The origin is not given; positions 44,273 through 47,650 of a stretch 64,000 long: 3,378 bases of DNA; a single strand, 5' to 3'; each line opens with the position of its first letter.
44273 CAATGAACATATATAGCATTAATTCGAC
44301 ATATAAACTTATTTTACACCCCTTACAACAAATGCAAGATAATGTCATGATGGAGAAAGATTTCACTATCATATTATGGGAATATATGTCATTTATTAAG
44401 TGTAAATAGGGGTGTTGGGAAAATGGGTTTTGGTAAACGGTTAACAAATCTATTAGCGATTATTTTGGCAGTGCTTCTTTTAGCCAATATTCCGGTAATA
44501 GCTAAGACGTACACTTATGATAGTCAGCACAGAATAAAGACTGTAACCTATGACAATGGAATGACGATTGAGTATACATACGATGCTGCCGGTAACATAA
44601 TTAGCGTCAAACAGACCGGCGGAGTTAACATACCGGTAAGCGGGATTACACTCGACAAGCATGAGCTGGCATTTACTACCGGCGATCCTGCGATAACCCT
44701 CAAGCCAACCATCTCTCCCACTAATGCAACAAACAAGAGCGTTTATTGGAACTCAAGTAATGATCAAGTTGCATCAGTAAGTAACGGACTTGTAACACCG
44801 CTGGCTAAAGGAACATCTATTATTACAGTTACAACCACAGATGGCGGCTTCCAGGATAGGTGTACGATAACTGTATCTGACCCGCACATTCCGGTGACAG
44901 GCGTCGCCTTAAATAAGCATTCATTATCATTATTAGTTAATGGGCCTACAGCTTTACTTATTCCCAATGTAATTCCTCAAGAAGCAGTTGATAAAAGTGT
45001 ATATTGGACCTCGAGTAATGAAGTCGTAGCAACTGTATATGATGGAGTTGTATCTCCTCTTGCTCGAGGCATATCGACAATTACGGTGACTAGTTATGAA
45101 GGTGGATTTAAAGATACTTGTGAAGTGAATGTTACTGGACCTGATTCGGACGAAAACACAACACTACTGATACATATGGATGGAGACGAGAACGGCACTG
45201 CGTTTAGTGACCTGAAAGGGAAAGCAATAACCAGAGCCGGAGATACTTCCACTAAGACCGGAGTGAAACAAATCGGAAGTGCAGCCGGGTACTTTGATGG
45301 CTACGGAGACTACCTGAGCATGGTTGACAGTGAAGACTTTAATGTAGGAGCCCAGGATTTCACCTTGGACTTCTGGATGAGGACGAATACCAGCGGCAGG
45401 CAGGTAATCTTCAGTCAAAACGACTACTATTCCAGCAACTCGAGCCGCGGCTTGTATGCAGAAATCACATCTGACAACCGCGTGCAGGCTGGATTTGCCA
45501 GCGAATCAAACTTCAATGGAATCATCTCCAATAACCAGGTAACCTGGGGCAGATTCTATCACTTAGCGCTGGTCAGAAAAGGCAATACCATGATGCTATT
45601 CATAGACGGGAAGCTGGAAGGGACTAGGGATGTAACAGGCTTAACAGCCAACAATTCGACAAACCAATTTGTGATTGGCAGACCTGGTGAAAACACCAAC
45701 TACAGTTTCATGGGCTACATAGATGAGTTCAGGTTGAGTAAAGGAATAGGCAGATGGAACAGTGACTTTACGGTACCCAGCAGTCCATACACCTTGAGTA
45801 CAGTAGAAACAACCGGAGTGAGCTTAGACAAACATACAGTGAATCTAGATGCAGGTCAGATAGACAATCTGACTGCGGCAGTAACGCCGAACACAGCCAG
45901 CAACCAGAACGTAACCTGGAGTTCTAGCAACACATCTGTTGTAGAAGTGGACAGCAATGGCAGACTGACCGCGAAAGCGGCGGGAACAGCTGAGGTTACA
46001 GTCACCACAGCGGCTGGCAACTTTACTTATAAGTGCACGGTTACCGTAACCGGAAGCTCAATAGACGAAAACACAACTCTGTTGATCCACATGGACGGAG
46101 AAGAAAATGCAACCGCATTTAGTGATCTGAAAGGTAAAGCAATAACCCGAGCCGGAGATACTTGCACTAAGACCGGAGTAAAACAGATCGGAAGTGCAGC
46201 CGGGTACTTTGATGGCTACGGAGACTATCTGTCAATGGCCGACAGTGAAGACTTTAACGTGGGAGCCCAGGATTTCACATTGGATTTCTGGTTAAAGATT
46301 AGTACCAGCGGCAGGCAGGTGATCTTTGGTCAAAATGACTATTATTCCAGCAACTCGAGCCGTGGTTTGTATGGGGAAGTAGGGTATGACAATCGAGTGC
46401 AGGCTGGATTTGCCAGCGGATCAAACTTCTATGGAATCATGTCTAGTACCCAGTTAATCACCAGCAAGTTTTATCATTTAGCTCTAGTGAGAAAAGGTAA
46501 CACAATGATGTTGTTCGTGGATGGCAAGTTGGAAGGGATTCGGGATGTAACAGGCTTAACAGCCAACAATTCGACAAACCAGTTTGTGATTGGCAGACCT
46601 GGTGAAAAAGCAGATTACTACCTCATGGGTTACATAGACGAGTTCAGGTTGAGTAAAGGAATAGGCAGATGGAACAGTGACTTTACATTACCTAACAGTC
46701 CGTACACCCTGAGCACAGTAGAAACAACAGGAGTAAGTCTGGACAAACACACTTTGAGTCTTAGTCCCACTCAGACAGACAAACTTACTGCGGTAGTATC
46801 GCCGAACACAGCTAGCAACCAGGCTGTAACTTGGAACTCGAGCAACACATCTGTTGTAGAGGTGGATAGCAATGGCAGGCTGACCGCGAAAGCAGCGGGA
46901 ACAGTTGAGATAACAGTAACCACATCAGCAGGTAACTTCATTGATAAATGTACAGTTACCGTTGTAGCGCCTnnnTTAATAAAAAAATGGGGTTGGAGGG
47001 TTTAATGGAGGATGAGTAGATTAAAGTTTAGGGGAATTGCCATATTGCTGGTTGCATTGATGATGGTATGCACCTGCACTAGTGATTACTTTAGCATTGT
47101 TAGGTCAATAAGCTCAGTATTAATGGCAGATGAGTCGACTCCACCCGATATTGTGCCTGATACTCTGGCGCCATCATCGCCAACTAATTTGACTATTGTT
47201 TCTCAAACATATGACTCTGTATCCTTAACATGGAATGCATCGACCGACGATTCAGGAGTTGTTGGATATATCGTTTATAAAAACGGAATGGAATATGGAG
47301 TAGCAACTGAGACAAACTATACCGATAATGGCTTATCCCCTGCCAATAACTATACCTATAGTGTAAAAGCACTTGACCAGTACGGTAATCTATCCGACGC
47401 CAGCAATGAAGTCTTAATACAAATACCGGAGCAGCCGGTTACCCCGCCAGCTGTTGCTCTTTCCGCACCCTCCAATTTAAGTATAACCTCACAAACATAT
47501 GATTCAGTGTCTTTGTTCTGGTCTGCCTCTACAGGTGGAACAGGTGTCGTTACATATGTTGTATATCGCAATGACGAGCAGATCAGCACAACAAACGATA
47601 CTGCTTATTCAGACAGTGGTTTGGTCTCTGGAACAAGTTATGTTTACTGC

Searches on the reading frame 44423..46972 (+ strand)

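Call 65: search_protein_families(library=pfam, proteins=[window:44423-46972:+], max_evalue=0.0001)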
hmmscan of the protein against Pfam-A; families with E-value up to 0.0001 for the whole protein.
window:44423-46972:+ (850 aa): 9 families
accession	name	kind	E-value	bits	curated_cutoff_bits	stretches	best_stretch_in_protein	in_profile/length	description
PF02368.24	Big_2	-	8.8e-52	173.4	22.8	4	768-845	2-79/79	Bacterial Ig-like domain (group 2)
PF13385.13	Laminin_G_3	-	2.7e-37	128.7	27.6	2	293-439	2-141/151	Concanavalin A-like lectin/glucanases superfamily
PF21461.3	HL_N-beta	-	8.9e-14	51.5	27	0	112-143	19-49/57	Hyaluronate lyase, N-terminal beta-sheet domain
PF22359.2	Big-like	-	7e-07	29.8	27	0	496-543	2-47/48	Bacterial Ig-like domain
PF02210.31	Laminin_G_2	-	7.3e-07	30.1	22.9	0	339-439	16-124/126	Laminin G domain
PF20578.4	aBig_2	-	1.1e-06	28.8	27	0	490-531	30-69/89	Atrophied bacterial Ig domain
PF05593.20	RHS_repeat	-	1.3e-06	29.1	22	1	32-67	1-36/38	RHS Repeat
PF22925.3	TS_C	-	1.6e-06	28.4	27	0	370-426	124-182/202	Trans-sialidase, C-terminal domain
PF21764.3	Invasin_D4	-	9.3e-05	23.3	27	0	488-519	31-61/88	Invasin, domain 4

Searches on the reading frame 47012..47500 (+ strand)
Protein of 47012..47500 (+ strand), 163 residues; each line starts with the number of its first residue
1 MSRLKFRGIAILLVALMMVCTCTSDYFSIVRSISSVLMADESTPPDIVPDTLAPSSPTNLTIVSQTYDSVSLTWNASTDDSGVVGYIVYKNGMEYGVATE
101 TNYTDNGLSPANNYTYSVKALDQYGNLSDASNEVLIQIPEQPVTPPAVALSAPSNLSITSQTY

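Call 95: search_protein_families(library=ncbifam, proteins=[window:47012-47500:+], max_evalue=0.01)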
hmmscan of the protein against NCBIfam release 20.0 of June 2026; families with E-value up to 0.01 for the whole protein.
window:47012-47500:+ (163 aa): 2 families
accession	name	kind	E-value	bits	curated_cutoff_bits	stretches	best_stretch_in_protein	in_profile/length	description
NF041611.1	exoglucan_CbhB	equivalog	5.8e-23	80.9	1950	1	40-162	694-813/997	exoglucanase CbhB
NF045522.1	MXAN_2561_fam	equivalog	5.6e-05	22.7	150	1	17-134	131-254/304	MXAN_2561 family MXYO-CTERM-anchored protein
